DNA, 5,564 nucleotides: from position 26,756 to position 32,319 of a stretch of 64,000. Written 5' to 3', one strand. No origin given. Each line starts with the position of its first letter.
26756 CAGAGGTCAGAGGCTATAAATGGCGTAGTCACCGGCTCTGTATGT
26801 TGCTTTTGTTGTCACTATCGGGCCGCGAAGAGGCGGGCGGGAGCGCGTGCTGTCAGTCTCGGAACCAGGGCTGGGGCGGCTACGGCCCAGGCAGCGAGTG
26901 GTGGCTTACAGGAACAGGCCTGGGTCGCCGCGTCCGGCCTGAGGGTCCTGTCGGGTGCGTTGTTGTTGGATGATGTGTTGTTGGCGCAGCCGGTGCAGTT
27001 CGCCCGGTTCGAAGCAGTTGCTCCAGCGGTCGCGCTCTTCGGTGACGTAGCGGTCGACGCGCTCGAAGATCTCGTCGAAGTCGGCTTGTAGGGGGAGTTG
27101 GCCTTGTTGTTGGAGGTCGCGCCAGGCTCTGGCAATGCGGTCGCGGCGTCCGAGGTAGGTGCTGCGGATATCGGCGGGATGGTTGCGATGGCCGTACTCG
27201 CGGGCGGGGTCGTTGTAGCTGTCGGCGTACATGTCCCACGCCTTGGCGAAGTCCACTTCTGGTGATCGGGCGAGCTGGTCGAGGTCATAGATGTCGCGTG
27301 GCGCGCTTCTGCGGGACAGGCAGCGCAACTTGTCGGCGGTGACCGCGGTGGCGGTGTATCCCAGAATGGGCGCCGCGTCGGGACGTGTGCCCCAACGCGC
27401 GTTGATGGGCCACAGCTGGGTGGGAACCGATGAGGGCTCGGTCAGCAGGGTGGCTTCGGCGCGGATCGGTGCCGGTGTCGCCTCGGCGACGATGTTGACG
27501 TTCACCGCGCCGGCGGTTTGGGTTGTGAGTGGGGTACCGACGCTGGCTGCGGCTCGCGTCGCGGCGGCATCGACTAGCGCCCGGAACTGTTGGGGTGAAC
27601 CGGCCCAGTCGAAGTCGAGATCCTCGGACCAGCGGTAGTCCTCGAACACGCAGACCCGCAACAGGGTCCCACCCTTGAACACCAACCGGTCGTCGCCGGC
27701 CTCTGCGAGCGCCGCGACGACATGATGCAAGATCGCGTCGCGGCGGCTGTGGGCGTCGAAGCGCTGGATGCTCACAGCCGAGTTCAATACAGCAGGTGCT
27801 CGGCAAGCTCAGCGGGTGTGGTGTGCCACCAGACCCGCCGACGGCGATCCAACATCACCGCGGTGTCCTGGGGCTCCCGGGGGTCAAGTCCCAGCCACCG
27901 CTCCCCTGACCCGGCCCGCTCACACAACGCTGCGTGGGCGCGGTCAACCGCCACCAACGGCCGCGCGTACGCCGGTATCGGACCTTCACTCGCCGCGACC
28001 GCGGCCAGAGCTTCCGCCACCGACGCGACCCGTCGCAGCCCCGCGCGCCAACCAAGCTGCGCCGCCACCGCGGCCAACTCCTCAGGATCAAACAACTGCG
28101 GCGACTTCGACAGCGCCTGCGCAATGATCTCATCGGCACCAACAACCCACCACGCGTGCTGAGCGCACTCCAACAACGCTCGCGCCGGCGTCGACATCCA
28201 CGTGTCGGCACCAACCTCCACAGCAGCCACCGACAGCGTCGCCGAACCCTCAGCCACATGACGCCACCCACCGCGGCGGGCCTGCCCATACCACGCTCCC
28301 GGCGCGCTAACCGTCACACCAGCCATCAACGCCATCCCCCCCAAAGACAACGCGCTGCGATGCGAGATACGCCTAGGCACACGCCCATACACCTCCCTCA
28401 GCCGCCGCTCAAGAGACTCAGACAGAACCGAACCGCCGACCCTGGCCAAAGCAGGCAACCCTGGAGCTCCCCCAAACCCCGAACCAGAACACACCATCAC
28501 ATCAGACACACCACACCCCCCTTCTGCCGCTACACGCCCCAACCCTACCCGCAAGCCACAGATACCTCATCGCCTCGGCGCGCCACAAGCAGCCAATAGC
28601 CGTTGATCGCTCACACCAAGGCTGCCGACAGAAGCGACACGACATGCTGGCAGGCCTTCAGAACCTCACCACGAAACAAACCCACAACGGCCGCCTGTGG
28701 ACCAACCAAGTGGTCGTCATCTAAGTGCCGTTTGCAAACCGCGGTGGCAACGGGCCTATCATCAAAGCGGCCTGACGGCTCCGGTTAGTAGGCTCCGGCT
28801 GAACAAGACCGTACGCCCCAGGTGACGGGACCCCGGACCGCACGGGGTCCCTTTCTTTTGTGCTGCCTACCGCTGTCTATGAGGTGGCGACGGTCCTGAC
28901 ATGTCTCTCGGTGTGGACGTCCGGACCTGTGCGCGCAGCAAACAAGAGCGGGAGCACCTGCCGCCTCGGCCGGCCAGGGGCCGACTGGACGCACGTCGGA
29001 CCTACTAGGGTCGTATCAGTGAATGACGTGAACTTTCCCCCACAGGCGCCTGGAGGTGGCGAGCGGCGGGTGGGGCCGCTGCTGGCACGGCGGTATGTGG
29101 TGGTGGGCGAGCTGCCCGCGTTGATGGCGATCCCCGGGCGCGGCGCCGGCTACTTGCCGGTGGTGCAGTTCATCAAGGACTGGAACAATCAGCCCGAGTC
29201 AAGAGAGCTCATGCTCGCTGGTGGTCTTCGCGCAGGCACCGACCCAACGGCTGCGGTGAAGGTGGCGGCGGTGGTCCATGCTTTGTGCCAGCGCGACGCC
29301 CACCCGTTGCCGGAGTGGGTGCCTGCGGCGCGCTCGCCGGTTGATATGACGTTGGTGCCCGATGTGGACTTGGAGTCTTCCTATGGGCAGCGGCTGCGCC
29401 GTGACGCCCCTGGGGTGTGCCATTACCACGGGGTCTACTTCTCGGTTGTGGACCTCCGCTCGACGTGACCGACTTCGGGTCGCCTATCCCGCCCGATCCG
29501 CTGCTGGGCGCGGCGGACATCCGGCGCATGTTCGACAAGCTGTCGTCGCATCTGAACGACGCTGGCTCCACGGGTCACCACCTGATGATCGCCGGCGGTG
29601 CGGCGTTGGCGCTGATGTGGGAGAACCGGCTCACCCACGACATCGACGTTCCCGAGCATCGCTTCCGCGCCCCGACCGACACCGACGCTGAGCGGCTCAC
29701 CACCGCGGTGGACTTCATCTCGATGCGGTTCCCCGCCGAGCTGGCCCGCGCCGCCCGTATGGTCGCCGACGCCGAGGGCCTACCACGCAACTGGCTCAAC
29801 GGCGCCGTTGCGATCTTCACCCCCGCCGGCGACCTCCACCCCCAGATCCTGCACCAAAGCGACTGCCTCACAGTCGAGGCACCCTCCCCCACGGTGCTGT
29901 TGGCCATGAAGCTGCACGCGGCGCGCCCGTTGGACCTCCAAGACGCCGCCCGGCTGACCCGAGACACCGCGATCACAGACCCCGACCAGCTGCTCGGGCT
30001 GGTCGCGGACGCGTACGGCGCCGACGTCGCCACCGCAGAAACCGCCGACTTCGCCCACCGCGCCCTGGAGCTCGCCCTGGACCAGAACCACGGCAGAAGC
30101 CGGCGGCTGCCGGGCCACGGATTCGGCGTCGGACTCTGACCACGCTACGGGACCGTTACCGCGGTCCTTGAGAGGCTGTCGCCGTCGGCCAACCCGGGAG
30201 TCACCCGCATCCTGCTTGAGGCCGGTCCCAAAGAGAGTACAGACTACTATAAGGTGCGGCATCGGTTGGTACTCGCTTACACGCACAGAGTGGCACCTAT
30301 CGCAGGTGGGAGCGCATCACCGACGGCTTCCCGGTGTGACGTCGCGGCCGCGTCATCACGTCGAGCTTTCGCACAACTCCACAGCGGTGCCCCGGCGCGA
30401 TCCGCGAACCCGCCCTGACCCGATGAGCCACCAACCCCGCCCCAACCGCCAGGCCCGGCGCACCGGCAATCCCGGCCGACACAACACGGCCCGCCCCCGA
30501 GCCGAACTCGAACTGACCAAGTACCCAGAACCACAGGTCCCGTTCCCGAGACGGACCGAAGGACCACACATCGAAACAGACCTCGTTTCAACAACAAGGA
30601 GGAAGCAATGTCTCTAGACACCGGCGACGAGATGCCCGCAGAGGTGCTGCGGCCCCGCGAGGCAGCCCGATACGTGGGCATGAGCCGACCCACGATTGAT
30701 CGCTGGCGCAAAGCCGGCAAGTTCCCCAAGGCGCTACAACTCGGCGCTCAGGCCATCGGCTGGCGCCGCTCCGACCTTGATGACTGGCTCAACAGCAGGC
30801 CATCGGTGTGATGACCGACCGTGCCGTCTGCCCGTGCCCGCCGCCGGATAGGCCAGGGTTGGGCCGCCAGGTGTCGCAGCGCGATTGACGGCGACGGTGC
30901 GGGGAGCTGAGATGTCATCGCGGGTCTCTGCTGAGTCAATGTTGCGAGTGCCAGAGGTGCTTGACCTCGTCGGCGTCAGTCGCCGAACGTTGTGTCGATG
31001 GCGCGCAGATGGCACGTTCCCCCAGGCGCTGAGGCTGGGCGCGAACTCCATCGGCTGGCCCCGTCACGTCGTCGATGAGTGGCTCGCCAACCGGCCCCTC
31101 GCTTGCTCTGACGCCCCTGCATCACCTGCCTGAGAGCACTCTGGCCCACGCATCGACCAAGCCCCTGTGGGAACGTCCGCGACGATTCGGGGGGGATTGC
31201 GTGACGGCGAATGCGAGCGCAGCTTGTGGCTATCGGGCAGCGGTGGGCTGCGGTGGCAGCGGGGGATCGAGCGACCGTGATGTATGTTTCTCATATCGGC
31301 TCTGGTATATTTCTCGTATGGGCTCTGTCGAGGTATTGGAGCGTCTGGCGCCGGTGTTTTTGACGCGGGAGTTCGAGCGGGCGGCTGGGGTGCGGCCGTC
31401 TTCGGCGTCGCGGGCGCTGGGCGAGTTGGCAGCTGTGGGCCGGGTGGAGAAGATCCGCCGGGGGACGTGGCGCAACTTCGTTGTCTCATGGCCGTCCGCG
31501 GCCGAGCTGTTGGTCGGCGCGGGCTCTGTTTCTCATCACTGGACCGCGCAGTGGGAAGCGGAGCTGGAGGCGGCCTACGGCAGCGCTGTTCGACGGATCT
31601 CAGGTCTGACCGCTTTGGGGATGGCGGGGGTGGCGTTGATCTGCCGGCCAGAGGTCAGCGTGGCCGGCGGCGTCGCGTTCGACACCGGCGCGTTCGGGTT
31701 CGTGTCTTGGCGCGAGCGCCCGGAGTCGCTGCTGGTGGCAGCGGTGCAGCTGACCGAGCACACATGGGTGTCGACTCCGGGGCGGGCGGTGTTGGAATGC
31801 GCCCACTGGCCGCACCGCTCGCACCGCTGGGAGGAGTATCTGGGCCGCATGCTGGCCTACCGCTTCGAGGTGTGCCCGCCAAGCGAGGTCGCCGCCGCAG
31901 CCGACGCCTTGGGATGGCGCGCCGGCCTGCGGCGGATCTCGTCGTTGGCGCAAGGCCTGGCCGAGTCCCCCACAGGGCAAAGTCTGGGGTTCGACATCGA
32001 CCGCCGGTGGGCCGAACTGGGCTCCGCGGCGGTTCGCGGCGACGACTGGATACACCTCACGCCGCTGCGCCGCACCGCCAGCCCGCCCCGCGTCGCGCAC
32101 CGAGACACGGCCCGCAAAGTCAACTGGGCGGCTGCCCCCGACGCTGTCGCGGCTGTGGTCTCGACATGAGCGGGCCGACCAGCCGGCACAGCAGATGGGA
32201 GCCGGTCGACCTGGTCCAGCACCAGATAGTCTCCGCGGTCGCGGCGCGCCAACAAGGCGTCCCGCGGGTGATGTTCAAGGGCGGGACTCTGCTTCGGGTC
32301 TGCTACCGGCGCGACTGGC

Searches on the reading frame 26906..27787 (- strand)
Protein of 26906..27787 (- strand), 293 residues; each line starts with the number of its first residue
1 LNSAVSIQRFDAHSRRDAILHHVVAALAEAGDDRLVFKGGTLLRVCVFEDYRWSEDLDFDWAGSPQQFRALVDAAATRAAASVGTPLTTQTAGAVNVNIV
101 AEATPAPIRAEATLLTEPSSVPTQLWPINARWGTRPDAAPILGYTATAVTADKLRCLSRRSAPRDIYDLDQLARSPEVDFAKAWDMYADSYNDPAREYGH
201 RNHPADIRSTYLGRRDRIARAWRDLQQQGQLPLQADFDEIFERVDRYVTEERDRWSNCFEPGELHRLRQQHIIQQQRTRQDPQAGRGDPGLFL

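Call 94: search_protein_families(library=pfam, proteins=[window:26906-27787:-], max_evalue=0.001)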
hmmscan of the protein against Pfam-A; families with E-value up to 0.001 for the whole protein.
window:26906-27787:- (293 aa): 1 family
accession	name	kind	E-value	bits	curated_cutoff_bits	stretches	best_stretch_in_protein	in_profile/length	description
PF08843.17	AbiEii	-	2.3e-24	87.1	22.5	1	29-243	9-238/238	Nucleotidyl transferase AbiEii toxin, Type IV TA system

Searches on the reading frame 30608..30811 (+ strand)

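Call 4: search_protein_families(library=pfam, proteins=[window:30608-30811:+], max_evalue=0.1)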
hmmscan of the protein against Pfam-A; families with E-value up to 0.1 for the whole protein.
window:30608-30811:+ (67 aa): 12 families
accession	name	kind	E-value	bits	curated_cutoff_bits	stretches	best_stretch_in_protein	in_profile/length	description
PF05930.18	Phage_AlpA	-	1.5e-12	47.7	21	1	13-61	3-51/51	Prophage CP4-57 regulatory protein (AlpA)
PF12728.13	HTH_17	-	1.7e-11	44.7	27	1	14-64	2-50/51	Helix-turn-helix domain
PF13384.12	HTH_23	-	1.2e-05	25.5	24.6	1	9-36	13-40/50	Homeodomain-like domain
PF13551.12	HTH_29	-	0.00023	21.6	28.1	1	13-35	12-34/64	Winged helix-turn helix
PF13338.12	AbiEi_4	-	0.0046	17.5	25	1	13-38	13-37/49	Transcriptional regulator, AbiEi antitoxin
PF23125.1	Xre-MbcA-ParS_M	-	0.0071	16.5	27.8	0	20-38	8-26/51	Antitoxin Xre/MbcA/ParS-like, middle domain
PF00376.29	MerR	-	0.018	15.3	28.2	1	16-41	2-27/38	MerR family regulatory protein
PF12964.13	DUF3853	-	0.024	15.2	22.1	1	17-46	50-80/97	Protein of unknown function (DUF3853)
PF10743.14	Phage_Cox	-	0.029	14.6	27.5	1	8-41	6-39/87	Regulatory phage protein cox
PF13518.12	HTH_28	-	0.036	14.6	25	1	17-35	16-34/52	Helix-turn-helix domain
PF13411.12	MerR_1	-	0.069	13.7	21.6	1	15-42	2-29/69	MerR HTH family regulatory protein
PF01381.28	HTH_3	-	0.083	13.4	23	0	17-33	13-29/55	Helix-turn-helix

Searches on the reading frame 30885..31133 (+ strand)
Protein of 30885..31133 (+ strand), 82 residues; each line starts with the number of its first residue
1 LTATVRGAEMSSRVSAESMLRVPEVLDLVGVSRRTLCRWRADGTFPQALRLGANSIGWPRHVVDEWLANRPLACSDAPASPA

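Call 4: search_protein_families(library=pfam, proteins=[window:30885-31133:+], max_evalue=0.1)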
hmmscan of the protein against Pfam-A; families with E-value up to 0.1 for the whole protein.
window:30885-31133:+ (82 aa): 5 families
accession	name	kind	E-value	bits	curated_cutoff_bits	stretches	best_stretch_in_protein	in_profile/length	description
PF05930.18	Phage_AlpA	-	1.1e-10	41.7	21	1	19-67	3-51/51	Prophage CP4-57 regulatory protein (AlpA)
PF12728.13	HTH_17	-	2.3e-06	28.2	27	1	19-70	1-50/51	Helix-turn-helix domain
PF13384.12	HTH_23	-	5.5e-05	23.3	24.6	1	19-41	17-39/50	Homeodomain-like domain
PF13551.12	HTH_29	-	0.015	15.9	28.1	1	17-41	10-34/64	Winged helix-turn helix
PF13022.12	HTH_Tnp_1_2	-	0.07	13.7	27.9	1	23-47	30-54/122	Helix-turn-helix of insertion element transposase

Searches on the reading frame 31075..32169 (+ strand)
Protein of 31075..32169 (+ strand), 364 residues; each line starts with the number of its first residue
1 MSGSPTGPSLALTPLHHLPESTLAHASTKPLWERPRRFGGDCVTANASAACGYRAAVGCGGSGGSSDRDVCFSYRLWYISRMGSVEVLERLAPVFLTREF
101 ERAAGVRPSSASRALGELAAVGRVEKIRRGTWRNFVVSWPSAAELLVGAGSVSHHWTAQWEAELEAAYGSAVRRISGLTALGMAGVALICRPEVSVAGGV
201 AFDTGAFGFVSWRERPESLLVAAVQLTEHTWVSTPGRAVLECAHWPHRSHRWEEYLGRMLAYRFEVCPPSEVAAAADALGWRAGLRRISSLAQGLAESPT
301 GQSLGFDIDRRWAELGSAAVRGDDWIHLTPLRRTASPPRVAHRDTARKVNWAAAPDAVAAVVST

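Call 4: search_protein_families(library=pfam, proteins=[window:31075-32169:+], max_evalue=0.1)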
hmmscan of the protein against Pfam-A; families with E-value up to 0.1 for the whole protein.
window:31075-32169:+ (364 aa): 1 family
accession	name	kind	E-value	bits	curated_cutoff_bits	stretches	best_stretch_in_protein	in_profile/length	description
PF13338.12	AbiEi_4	-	0.00034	21.1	25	1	86-133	5-47/49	Transcriptional regulator, AbiEi antitoxin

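Call 5: search_protein_families(library=padloc, proteins=[window:31075-32169:+], max_evalue=0.1)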
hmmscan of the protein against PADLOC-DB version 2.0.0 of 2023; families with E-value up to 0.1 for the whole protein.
window:31075-32169:+ (364 aa): 0 families
